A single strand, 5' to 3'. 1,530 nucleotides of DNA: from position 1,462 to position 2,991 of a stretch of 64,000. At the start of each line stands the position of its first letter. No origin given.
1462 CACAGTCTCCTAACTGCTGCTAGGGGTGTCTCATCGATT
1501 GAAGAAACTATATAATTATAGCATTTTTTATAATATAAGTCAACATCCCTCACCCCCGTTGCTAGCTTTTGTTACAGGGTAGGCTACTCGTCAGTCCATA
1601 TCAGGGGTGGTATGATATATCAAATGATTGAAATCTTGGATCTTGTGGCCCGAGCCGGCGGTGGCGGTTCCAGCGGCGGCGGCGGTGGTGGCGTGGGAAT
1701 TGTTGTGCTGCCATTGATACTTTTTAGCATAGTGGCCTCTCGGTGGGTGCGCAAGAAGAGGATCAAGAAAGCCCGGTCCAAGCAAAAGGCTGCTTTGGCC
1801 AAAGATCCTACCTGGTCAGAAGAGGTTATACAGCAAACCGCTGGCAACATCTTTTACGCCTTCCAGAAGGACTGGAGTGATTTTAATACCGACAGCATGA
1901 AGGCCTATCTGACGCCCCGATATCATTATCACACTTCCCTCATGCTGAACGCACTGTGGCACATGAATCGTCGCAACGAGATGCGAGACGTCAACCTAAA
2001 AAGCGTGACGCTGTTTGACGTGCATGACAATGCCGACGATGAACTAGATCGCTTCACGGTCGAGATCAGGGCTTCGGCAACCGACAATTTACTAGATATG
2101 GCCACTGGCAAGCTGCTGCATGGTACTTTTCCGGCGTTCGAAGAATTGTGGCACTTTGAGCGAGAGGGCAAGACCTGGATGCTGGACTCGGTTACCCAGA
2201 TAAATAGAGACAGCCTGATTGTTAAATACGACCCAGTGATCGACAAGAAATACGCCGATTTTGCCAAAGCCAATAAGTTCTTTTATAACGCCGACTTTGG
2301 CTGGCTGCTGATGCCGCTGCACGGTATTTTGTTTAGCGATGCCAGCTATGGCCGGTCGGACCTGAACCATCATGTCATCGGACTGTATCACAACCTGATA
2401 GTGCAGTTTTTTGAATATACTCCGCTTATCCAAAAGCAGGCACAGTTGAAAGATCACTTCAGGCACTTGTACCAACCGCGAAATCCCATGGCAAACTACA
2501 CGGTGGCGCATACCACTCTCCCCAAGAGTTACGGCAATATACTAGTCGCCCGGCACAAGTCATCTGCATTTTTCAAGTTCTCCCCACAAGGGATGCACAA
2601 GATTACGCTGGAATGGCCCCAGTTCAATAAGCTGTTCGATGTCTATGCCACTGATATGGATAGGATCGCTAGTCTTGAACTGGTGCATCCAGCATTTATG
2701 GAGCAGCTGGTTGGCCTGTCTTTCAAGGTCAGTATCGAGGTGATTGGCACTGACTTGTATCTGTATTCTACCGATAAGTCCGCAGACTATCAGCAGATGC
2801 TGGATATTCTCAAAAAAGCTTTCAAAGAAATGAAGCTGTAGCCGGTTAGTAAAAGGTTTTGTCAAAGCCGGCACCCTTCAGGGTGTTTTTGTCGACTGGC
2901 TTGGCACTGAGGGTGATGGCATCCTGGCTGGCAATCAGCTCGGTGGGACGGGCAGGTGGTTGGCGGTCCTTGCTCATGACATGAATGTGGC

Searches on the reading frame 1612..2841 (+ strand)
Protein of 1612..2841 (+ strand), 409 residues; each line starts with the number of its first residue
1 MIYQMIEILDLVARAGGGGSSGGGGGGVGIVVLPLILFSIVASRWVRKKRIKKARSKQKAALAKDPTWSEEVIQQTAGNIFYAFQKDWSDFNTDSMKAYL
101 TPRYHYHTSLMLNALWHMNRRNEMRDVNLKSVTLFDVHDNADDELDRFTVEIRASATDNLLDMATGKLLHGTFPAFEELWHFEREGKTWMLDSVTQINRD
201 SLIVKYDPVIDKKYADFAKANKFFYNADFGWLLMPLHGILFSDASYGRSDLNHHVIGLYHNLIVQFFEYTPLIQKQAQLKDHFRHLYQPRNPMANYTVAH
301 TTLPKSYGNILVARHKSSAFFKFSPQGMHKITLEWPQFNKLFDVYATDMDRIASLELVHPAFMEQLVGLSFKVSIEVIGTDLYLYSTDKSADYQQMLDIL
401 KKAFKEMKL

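Call 85: find_encoding_contigs(protein=window:1612-2841:+, flank=10000, max_places=1)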
Protein window:1612-2841:+ (409 aa): 3 contigs read that carry it; 1 place shown.
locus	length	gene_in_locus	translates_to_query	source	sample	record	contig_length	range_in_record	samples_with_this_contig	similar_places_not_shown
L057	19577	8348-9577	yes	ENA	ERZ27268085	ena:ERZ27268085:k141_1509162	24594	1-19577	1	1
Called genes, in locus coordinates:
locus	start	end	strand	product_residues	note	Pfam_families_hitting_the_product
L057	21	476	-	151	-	-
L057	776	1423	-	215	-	-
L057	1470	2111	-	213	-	-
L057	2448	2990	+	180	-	-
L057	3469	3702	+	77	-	-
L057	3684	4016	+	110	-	PF02452:PemK_toxin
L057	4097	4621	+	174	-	PF00293:NUDIX, PF14815:NUDIX_4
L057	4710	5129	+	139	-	PF00293:NUDIX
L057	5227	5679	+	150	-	PF00293:NUDIX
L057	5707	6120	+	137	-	-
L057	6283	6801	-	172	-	-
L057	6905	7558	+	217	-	-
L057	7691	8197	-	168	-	-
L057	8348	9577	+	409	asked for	PF04280:Tim44, PF11335:DUF3137 (weak)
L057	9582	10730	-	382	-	-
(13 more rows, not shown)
